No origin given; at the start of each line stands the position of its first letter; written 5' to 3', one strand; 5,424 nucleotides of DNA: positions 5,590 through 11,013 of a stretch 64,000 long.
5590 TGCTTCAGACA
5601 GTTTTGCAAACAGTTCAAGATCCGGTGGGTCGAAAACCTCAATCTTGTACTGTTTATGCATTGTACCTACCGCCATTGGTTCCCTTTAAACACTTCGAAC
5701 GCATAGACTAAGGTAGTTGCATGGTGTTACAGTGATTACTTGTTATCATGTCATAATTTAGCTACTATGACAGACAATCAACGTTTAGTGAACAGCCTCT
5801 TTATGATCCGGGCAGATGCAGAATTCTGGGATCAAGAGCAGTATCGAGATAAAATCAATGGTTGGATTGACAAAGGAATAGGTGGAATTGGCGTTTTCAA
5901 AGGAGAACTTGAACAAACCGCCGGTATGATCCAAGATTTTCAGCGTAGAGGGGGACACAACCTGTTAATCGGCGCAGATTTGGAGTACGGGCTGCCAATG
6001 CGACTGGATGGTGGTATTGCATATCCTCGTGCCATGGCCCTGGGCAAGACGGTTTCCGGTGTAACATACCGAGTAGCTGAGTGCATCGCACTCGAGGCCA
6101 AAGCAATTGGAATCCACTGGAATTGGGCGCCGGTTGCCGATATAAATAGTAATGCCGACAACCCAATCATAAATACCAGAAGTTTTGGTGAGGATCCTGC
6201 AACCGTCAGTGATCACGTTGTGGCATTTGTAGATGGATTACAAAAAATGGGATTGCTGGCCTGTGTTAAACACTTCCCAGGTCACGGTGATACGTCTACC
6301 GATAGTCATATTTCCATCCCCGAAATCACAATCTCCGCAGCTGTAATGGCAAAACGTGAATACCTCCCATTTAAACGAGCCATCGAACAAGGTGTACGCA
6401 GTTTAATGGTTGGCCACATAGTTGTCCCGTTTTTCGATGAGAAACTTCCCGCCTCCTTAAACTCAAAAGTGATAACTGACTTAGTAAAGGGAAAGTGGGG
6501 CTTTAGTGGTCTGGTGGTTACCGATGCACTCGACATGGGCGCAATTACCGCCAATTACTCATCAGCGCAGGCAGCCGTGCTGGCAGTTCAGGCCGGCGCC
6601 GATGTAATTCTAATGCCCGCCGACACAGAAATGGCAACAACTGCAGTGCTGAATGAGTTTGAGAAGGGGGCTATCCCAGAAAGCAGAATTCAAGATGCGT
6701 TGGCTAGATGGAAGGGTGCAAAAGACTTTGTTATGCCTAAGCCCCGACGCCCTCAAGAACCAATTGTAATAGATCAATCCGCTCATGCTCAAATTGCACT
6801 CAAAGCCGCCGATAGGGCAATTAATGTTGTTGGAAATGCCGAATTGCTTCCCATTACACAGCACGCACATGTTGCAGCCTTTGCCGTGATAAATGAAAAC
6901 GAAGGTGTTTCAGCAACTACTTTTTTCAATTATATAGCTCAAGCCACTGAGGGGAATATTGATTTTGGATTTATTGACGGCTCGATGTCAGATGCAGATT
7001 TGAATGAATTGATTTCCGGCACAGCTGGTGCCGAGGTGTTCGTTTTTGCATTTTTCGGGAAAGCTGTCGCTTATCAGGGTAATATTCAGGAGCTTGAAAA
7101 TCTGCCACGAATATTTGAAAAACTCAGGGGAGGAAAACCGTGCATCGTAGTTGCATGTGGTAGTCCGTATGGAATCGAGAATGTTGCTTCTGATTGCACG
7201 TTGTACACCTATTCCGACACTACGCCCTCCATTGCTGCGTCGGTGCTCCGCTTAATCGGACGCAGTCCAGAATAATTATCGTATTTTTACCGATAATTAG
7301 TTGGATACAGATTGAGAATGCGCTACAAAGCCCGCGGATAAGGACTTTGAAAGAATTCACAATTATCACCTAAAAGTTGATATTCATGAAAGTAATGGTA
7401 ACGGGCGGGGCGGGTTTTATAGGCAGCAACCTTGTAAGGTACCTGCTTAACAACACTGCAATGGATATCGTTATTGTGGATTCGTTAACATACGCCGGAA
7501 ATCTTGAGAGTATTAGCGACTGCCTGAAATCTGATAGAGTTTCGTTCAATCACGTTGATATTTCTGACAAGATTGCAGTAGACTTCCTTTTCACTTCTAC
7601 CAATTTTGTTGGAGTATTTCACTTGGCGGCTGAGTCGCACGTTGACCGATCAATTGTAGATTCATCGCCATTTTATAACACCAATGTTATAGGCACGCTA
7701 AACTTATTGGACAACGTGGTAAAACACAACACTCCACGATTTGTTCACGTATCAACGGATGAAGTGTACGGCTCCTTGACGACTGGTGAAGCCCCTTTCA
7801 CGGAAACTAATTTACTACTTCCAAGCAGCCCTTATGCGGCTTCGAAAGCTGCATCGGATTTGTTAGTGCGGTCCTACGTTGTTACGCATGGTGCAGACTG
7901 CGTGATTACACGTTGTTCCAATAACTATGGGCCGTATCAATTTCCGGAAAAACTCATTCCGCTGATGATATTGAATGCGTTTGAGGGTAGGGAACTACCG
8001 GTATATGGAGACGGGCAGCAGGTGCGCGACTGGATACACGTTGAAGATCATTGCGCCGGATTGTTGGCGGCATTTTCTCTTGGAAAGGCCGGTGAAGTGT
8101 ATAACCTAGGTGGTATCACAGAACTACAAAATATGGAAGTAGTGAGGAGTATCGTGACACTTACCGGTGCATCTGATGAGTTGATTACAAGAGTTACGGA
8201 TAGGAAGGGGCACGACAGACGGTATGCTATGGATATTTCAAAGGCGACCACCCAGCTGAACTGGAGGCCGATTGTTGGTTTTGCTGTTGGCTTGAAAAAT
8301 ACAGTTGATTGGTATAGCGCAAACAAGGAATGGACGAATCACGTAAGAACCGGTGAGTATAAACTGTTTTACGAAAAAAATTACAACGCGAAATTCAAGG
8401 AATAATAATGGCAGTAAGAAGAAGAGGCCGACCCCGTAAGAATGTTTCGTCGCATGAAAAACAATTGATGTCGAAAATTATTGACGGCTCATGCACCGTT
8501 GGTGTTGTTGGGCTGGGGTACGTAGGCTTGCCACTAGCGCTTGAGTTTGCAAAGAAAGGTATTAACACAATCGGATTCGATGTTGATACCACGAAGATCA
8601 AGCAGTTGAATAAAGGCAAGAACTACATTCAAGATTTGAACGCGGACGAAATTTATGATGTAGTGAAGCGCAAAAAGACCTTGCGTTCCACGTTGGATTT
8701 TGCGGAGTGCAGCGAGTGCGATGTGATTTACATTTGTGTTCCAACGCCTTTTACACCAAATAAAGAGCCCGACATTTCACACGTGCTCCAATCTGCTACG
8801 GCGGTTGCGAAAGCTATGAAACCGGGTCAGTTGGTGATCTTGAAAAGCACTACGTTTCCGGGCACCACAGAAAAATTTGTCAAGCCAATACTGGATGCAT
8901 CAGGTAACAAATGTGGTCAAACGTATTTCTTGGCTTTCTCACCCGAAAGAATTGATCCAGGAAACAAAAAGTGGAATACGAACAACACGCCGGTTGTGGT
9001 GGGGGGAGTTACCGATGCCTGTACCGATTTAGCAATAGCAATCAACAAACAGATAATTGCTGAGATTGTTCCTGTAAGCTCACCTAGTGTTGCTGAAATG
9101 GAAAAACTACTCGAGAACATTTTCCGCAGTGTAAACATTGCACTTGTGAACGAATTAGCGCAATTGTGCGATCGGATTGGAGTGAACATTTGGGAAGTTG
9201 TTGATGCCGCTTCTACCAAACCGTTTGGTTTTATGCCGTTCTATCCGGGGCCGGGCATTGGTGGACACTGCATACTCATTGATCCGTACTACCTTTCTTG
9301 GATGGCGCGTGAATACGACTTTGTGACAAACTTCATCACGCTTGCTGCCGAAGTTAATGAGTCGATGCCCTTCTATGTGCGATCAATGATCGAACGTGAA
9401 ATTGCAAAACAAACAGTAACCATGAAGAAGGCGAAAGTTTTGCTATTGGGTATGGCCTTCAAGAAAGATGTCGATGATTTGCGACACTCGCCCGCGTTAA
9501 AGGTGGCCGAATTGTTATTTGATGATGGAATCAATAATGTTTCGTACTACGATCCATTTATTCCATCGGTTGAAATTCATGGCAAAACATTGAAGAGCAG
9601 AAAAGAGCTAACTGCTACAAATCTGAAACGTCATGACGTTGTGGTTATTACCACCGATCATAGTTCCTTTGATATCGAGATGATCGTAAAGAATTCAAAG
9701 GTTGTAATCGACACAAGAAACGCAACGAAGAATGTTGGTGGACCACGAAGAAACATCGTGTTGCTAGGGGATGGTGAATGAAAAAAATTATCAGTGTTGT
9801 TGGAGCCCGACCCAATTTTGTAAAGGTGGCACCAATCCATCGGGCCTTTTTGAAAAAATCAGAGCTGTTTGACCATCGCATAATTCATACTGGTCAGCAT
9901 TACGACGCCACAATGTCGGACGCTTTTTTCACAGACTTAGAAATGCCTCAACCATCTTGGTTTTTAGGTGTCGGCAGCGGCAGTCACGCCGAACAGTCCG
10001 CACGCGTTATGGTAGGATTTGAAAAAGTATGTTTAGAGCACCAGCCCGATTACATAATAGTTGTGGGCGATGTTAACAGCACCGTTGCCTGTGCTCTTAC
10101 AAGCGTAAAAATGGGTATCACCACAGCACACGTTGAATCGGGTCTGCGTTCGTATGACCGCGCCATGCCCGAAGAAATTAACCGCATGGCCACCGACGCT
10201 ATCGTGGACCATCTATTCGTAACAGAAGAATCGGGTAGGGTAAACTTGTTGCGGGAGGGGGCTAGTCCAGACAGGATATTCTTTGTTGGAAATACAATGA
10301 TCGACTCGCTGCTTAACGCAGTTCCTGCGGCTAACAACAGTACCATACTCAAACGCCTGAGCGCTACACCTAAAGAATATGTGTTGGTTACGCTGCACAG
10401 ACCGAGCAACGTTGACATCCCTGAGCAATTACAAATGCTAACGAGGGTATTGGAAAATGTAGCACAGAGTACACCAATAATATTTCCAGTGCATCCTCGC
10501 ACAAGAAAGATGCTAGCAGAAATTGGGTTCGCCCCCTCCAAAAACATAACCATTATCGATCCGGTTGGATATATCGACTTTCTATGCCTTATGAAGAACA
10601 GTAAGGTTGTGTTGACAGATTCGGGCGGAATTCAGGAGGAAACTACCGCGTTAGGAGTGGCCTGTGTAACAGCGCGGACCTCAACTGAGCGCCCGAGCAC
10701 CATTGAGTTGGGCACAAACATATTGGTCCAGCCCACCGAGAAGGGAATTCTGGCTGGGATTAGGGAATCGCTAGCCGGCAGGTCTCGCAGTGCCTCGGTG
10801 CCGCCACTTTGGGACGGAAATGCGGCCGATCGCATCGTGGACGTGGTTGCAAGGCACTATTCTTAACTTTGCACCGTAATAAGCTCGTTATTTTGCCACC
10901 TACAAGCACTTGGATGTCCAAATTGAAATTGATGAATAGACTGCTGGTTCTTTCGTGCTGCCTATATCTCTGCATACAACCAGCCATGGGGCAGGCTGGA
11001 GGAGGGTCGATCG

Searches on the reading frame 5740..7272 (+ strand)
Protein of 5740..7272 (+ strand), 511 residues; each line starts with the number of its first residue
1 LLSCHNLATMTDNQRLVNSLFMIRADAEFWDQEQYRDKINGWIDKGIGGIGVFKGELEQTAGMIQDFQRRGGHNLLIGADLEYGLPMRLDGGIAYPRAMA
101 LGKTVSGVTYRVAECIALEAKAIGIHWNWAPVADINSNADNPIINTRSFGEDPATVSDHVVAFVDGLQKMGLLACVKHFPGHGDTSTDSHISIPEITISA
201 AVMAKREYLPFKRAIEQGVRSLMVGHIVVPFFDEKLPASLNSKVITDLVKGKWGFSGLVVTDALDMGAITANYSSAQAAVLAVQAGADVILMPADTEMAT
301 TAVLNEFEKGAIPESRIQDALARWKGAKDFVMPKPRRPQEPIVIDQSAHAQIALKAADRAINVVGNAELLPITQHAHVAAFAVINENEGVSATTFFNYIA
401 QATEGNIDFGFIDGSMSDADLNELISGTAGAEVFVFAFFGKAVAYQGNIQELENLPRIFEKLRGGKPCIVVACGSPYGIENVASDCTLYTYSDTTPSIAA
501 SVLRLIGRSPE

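Call 90: search_protein_families(library=pfam, proteins=[window:5740-7272:+], max_evalue=0.00001)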
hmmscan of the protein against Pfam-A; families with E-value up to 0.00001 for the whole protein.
window:5740-7272:+ (511 aa): 1 family
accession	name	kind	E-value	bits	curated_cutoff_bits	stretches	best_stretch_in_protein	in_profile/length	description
PF00933.27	Glyco_hydro_3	-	7.7e-71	239.5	27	1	44-323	26-312/316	Glycosyl hydrolase family 3 N terminal domain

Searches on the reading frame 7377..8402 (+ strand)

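Call 90: search_protein_families(library=pfam, proteins=[window:7377-8402:+], max_evalue=0.00001)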
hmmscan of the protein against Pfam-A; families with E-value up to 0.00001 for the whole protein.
window:7377-8402:+ (342 aa): 6 families
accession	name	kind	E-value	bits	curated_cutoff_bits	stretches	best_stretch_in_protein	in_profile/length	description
PF16363.11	GDP_Man_Dehyd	-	2.6e-76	257.6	27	1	7-308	1-331/332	GDP-mannose 4,6 dehydratase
PF01370.27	Epimerase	-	3.4e-64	217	20.9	1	6-245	1-240/240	NAD dependent epimerase/dehydratase family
PF02719.21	Polysacc_synt_2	-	1.8e-17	63.9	20.2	1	6-266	1-250/293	Polysaccharide biosynthesis protein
PF01073.25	3Beta_HSD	-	3.1e-17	62.9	22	1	7-224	1-220/280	3-beta hydroxysteroid dehydrogenase/isomerase family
PF04321.23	RmlD_sub_bind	-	3.6e-16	59.5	27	1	4-270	1-238/287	RmlD substrate binding domain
PF07993.18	NAD_binding_4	-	1.9e-11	44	20.1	1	8-182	1-206/258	Male sterility protein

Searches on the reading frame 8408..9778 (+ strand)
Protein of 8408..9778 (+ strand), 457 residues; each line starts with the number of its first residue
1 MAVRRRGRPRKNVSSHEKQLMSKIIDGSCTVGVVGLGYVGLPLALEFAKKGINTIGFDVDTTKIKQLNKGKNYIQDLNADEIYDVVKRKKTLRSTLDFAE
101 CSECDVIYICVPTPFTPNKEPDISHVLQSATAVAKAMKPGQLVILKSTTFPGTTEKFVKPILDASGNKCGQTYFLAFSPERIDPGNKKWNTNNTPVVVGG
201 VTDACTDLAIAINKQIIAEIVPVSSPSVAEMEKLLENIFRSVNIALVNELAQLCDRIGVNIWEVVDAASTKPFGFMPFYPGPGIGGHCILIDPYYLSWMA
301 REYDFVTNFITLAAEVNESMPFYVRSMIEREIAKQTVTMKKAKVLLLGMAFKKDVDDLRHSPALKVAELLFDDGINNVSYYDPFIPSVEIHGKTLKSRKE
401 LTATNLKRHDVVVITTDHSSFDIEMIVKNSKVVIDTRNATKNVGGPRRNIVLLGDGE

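Call 90: search_protein_families(library=pfam, proteins=[window:8408-9778:+], max_evalue=0.00001)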
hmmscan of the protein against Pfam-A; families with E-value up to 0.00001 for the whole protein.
window:8408-9778:+ (457 aa): 4 families
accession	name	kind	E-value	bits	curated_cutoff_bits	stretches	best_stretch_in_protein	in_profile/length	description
PF03721.20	UDPG_MGDP_dh_N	-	1e-43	149.5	27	1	30-207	2-181/187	UDP-glucose/GDP-mannose dehydrogenase family, NAD binding domain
PF00984.24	UDPG_MGDP_dh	-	2.8e-31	107.9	25.4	1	228-318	2-93/94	UDP-glucose/GDP-mannose dehydrogenase family, central domain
PF03720.21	UDPG_MGDP_dh_C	-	1.2e-20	74.2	30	1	345-441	1-102/103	UDP-glucose/GDP-mannose dehydrogenase family, UDP binding domain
PF03446.21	NAD_binding_2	-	7.4e-11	42.8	21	1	30-159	1-105/161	NAD binding domain of 6-phosphogluconate dehydrogenase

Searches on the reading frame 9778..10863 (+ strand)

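Call 90: search_protein_families(library=pfam, proteins=[window:9778-10863:+], max_evalue=0.00001)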
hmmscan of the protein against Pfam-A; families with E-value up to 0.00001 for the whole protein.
window:9778-10863:+ (362 aa): 2 families
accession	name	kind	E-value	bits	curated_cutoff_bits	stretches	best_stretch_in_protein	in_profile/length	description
PF02350.25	Epimerase_2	-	3.4e-105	352.2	30.6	1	25-357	3-346/347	UDP-N-acetylglucosamine 2-epimerase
PF04007.18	DUF354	-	1.9e-06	27.7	22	1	139-298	122-284/349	Protein of unknown function (DUF354)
